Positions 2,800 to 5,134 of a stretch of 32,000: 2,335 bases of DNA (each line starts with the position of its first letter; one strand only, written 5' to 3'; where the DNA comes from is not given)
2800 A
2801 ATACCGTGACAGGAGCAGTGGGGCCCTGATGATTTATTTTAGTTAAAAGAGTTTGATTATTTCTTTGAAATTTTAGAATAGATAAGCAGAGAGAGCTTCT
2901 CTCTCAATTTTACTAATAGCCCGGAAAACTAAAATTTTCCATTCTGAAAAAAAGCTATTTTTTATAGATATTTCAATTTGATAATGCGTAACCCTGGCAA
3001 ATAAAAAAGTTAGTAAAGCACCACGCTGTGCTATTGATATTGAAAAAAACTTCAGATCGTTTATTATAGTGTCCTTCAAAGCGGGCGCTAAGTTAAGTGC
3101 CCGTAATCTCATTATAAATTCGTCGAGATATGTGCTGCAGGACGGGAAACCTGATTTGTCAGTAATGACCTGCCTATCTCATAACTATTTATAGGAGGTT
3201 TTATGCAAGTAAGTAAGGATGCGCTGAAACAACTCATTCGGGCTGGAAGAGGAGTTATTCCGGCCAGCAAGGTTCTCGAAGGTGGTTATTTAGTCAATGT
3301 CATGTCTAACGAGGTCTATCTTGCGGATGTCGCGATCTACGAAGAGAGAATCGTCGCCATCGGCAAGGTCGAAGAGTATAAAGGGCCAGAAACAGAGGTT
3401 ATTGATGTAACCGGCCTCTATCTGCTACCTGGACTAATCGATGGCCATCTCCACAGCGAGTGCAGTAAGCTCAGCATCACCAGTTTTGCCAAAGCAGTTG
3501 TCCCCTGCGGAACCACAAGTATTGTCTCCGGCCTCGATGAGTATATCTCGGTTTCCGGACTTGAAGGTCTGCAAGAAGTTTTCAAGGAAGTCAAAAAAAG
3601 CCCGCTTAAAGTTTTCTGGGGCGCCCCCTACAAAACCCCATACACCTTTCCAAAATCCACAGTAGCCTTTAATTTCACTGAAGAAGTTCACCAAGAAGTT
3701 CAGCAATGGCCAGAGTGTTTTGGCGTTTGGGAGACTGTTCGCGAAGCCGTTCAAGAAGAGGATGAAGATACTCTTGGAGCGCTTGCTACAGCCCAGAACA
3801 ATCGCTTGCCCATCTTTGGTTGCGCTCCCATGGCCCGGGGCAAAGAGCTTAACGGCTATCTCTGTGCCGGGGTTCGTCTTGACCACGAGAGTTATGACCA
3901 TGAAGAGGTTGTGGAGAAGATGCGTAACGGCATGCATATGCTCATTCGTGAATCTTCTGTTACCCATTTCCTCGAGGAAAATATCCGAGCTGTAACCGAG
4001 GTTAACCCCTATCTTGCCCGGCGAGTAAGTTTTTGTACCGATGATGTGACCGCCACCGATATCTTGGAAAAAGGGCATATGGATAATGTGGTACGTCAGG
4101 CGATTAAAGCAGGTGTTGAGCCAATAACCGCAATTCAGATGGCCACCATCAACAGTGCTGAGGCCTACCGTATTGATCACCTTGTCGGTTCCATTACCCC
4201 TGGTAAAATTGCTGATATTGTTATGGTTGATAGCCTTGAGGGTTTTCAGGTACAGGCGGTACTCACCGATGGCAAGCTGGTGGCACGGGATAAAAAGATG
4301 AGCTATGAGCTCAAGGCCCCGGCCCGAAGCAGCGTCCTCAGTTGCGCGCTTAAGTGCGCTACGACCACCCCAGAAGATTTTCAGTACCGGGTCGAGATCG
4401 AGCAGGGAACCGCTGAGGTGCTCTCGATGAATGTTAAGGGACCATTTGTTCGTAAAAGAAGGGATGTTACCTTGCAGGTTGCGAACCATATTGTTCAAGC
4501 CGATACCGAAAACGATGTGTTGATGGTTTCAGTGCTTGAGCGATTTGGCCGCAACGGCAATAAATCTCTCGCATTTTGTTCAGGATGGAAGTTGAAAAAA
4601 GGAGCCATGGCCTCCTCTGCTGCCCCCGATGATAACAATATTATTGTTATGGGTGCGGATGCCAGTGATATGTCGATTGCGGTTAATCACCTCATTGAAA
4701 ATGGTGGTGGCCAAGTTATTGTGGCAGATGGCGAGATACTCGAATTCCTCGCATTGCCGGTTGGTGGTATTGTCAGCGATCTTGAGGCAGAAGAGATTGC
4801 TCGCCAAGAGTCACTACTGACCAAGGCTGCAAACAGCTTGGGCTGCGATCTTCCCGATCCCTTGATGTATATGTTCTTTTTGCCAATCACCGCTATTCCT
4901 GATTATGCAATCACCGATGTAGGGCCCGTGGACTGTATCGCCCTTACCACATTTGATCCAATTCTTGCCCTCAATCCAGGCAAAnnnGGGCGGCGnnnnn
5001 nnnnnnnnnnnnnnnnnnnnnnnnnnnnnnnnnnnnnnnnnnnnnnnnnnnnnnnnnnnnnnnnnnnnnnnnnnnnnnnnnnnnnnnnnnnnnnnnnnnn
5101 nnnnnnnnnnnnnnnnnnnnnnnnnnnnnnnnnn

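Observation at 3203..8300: Tandem adenine-deaminase paralogues in one operon; the upstream copy has replaced several conserved histidines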

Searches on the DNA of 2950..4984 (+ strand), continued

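Call 95: search_with_rna_model(model_id=R1, sources=[window, L001, L002, L004, L005, L006, L007, L008, L009, L010, L011, L012, L013, L014, L015, L016, L017, L018, L019, L020, L021, L022, L023, L024, L025, L026, L027, L028, L029, L030, L031, L032, L033, L034, L035, L036, L037, L038, L039, L040, L041, L042, L043, L044, L045, L046, L047, L048, L049, L050, L051, L052, L053, L054, L055, L056, L057, L058, L064, L065, L083, L084, L085, L100, L104, L112, L125, L130, L136, L139, L181], max_evalue=0.01, make_alignment=true)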
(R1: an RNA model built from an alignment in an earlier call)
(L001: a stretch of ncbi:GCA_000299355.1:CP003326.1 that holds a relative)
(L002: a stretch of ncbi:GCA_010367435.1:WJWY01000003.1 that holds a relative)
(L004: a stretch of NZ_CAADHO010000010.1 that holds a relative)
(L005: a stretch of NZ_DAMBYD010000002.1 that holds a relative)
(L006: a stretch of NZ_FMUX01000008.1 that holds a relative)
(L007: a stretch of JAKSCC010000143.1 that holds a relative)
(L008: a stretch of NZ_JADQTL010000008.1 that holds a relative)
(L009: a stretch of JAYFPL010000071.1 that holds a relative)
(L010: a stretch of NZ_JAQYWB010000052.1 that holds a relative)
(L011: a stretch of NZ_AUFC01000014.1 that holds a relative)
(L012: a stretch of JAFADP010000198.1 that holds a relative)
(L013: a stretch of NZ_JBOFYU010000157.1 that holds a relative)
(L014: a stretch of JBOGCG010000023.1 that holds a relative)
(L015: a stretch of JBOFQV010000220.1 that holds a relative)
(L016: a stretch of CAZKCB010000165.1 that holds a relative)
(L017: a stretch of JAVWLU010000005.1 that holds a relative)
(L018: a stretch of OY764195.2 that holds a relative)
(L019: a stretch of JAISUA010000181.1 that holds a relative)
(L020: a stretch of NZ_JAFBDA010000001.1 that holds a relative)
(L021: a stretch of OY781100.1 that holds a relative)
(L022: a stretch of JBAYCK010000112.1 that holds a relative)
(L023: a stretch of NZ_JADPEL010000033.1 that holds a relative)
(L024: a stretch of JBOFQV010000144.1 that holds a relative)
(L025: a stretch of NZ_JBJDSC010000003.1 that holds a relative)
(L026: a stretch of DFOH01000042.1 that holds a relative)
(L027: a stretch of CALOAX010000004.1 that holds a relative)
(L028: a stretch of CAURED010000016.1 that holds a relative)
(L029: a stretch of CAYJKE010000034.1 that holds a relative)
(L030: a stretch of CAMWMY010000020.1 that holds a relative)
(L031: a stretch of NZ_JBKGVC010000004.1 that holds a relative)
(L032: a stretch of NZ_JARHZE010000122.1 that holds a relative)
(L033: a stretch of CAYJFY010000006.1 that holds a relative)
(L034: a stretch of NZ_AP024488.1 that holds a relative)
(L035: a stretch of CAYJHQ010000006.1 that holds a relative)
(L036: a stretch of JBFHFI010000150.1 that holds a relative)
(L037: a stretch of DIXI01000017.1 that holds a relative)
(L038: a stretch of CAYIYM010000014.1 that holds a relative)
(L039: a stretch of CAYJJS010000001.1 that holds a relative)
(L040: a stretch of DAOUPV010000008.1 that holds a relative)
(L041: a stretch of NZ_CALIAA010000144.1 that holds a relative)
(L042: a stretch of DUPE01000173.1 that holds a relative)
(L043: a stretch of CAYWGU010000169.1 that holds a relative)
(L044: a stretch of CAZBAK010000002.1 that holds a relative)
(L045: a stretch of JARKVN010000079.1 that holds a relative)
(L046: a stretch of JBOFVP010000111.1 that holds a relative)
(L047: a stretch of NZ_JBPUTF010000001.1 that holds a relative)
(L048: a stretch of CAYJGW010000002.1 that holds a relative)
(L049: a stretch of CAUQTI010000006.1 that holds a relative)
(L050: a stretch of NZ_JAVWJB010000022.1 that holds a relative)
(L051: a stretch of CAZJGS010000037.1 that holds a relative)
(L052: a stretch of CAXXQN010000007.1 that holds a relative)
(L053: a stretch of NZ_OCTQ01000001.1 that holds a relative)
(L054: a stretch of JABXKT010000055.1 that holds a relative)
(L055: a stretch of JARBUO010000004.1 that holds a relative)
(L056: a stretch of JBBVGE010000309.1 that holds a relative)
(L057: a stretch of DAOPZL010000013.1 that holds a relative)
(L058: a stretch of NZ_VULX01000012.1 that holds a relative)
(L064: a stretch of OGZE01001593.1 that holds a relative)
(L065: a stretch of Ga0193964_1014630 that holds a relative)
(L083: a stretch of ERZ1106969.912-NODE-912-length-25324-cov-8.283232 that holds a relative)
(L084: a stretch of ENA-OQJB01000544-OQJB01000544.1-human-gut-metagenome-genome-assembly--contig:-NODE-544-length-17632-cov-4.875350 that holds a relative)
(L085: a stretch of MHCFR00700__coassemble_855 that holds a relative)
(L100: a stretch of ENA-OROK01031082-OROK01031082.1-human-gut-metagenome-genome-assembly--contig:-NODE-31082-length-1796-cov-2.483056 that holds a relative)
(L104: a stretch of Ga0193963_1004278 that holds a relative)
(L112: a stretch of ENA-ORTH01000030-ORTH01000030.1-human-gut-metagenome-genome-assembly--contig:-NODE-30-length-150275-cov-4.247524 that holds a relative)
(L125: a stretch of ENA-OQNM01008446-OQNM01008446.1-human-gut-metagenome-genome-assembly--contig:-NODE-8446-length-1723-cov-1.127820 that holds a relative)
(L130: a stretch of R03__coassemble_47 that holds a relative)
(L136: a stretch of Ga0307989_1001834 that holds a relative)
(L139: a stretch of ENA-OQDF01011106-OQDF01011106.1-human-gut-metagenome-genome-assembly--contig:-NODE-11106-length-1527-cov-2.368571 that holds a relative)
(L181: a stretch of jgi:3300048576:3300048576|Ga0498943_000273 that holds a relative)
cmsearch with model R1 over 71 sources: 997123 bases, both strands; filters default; matches with E-value up to 0.01: 77.
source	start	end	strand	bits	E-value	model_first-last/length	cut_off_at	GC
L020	7897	7987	+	92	2.9e-14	1-90/90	no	0.34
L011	7900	7988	+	90.1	7.1e-14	1-90/90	no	0.38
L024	7896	7986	+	89.2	1.1e-13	1-90/90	no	0.37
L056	7896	7986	+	89.1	1.1e-13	1-90/90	no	0.34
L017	7888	7978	+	88.9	1.2e-13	1-90/90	no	0.34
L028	7902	7990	+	86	4.7e-13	1-90/90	no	0.36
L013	1522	1612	+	86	4.7e-13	1-90/90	no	0.34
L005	7902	7990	+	85.4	6e-13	1-90/90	no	0.37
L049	7901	7989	+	85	7.2e-13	1-90/90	no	0.43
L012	4336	4426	+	84.9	7.7e-13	1-90/90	no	0.37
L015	3875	3965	+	84.9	7.7e-13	1-90/90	no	0.37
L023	6219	6311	+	84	1.2e-12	1-90/90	no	0.35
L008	7902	7990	+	83.8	1.3e-12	1-90/90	no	0.42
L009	7902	7990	+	83.8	1.3e-12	1-90/90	no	0.42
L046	7897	7986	+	83.3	1.6e-12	1-90/90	no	0.36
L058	7897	7989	+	82.3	2.6e-12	1-90/90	no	0.35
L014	5627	5720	+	82.2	2.6e-12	1-90/90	no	0.35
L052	7902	7989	+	82.2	2.7e-12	1-90/90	no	0.39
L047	7899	7988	+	82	2.9e-12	1-90/90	no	0.38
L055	7904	7991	+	79.5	8.9e-12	1-90/90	no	0.47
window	3106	3194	+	79.4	9.3e-12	1-90/90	no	0.38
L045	6416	6507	+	79.2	1.1e-11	1-90/90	no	0.38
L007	7905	7992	+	78.6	1.4e-11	1-90/90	no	0.4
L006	7905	7992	+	78.5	1.4e-11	1-90/90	no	0.4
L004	7905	7992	+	76.9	2.9e-11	1-90/90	no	0.41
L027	7905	7992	+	75.9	4.6e-11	1-90/90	no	0.41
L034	7905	7992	+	75.9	4.6e-11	1-90/90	no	0.41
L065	1764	1851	+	75.9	4.6e-11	1-90/90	no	0.41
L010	7905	7992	+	75.9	4.8e-11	1-90/90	no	0.41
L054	6931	7018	+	75.9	4.8e-11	1-90/90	no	0.41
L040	7901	7989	+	74.8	7.9e-11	1-90/90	no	0.42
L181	3105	3194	+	72.7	2e-10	1-90/90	no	0.51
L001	9901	9991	+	72.2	2.5e-10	1-90/90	no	0.36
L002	9876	9968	+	71.6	3.4e-10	1-90/90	no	0.34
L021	7903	7990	+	71.3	3.9e-10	1-90/90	no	0.48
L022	331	420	+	71.2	4e-10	1-90/90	no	0.34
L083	5935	6022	+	69.9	7.4e-10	1-90/90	no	0.36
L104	2924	3016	-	68.8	1.2e-09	1-90/90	no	0.34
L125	774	861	+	68.7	1.3e-09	1-90/90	no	0.38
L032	465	556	+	67.4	2.3e-09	1-90/90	no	0.32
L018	7878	7965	+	66.7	3.2e-09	1-90/90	no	0.44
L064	4160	4246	+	66.3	3.9e-09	1-90/90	no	0.38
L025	7879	7967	+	66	4.3e-09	1-90/90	no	0.37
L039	7897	7984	+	65.2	6.2e-09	1-90/90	no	0.25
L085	704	788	+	64.3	9.4e-09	1-90/90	no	0.38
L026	7893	7991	+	63.7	1.2e-08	1-90/90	no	0.34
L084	1077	1163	-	63.3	1.5e-08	1-90/90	no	0.38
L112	8552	8633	-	63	1.7e-08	1-90/90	no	0.38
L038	7882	7976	+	61.9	2.9e-08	1-90/90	no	0.33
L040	7647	7728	+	61.7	3.1e-08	1-90/90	no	0.33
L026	7398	7479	+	61.6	3.3e-08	1-90/90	no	0.26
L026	7517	7599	+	60.8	4.7e-08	1-90/90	no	0.3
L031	7888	7974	+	60.1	6.4e-08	1-90/90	no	0.31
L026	7636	7722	+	59.8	7.6e-08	1-90/90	no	0.3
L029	3315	3398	+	59.3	9.3e-08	1-90/90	no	0.38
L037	7901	7989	+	58.2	1.6e-07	1-90/90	no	0.48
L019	388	472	+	57.5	2.2e-07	1-90/90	no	0.4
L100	164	255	+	54.4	8.8e-07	1-90/90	no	0.36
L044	7686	7766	+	54.3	9.4e-07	1-90/90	no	0.23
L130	9786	9882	+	54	1.1e-06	1-90/90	no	0.35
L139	1212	1303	-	53.8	1.2e-06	1-90/90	no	0.37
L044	7856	7943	+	53.7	1.2e-06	1-90/90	no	0.34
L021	2974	3055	+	52.9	1.8e-06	1-90/90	no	0.38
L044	7531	7612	+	52.8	1.8e-06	1-90/90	no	0.24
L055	2959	3042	+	50.3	5.9e-06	1-90/90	no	0.39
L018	3062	3143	+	50.1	6.5e-06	1-90/90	no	0.38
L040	7499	7575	+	50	6.5e-06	1-90/90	no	0.35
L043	1727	1820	+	49.9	6.8e-06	1-90/90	no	0.4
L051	7888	7981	+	49.9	6.8e-06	1-90/90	no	0.4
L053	7852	7924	+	49.9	6.9e-06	1-90/90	no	0.4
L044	7374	7466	+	49.6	8e-06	1-90/90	no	0.28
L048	7853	7933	+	43.6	0.00012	1-90/90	no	0.35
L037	7667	7759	+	42.7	0.00019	1-90/90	no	0.46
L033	7886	7966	+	41.4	0.00034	1-90/90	no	0.33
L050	7886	7974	+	39.5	0.00081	1-90/90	no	0.42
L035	7854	7932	+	37.5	0.0021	1-90/90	no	0.37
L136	6696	6783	+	36.2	0.0037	1-90/90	no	0.45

Alignment A3: 77 matches aligned to the model, 121 columns, each read 5' to 3' on its own strand. Consensus structure (alignment columns), stored with it:
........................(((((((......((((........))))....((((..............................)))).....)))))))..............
